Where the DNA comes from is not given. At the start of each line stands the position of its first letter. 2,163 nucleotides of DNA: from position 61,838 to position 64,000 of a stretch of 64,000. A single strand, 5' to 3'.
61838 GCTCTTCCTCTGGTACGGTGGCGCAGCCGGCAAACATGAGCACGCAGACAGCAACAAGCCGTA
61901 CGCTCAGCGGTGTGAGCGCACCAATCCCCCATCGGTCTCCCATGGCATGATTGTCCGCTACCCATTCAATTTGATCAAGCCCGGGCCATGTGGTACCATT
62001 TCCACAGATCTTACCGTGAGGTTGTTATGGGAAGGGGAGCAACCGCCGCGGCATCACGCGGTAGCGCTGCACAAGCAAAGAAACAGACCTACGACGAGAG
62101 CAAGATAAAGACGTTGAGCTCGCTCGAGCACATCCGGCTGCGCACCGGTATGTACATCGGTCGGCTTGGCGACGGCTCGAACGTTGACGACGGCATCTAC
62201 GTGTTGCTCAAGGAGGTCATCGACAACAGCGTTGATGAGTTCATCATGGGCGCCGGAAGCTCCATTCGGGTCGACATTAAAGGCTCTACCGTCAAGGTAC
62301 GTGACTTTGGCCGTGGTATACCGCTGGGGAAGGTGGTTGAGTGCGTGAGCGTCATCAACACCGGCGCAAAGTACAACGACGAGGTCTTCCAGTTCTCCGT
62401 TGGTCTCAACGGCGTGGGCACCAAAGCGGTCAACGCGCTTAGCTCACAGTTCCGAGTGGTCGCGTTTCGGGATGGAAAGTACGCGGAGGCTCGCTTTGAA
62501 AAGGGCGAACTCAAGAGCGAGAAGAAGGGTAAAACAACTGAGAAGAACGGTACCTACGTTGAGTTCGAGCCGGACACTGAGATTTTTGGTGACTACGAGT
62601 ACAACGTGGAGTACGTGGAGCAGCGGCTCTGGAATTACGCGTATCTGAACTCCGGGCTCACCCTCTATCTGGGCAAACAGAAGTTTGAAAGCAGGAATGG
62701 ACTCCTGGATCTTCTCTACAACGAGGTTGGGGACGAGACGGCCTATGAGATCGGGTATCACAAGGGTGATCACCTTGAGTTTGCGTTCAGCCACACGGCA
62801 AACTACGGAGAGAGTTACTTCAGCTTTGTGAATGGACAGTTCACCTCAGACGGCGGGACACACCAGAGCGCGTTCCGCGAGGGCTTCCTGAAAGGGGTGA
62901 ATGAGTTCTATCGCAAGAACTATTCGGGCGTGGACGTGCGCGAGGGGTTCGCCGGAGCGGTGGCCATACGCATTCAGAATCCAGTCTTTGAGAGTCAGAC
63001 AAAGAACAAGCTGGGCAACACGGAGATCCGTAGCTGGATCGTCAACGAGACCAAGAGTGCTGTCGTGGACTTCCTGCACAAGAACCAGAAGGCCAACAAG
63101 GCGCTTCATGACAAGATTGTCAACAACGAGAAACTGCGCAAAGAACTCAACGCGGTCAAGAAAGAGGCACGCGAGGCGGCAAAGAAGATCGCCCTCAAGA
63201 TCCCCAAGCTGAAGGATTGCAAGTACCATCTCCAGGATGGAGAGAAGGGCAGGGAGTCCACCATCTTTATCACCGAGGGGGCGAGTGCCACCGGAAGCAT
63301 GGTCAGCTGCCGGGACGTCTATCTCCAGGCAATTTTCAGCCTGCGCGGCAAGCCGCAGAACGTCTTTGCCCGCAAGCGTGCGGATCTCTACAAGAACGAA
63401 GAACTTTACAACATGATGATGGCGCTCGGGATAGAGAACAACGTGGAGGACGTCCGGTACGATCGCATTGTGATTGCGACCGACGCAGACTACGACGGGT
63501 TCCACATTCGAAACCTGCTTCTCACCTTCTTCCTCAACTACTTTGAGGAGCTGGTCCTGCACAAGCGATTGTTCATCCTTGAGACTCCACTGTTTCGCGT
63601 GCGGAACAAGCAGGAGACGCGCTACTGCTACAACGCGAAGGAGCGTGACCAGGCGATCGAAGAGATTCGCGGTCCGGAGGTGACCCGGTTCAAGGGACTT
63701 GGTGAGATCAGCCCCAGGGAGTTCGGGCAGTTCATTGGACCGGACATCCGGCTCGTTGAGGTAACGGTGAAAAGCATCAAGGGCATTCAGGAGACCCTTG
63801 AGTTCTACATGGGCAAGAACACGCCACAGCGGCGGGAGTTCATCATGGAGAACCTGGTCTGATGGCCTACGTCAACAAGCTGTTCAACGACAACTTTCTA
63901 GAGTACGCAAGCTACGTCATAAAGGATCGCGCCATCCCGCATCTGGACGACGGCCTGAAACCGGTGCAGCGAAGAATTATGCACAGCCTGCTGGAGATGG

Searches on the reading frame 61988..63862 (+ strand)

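Call 53: search_protein_families(library=pfam, proteins=[window:61988-63862:+], max_evalue=0.000001)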
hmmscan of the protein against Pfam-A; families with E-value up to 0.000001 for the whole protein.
window:61988-63862:+ (624 aa): 3 families
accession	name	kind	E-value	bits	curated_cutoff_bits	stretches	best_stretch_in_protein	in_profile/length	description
PF00204.31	DNA_gyraseB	-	5.6e-30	104.5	27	1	261-391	32-171/173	DNA gyrase B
PF01751.28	Toprim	-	1.6e-09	38.2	23.1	1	425-528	1-91/96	Toprim domain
PF00986.26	DNA_gyraseB_C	-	8.6e-08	32.7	29.8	1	563-620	4-63/63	DNA gyrase B subunit, carboxyl terminus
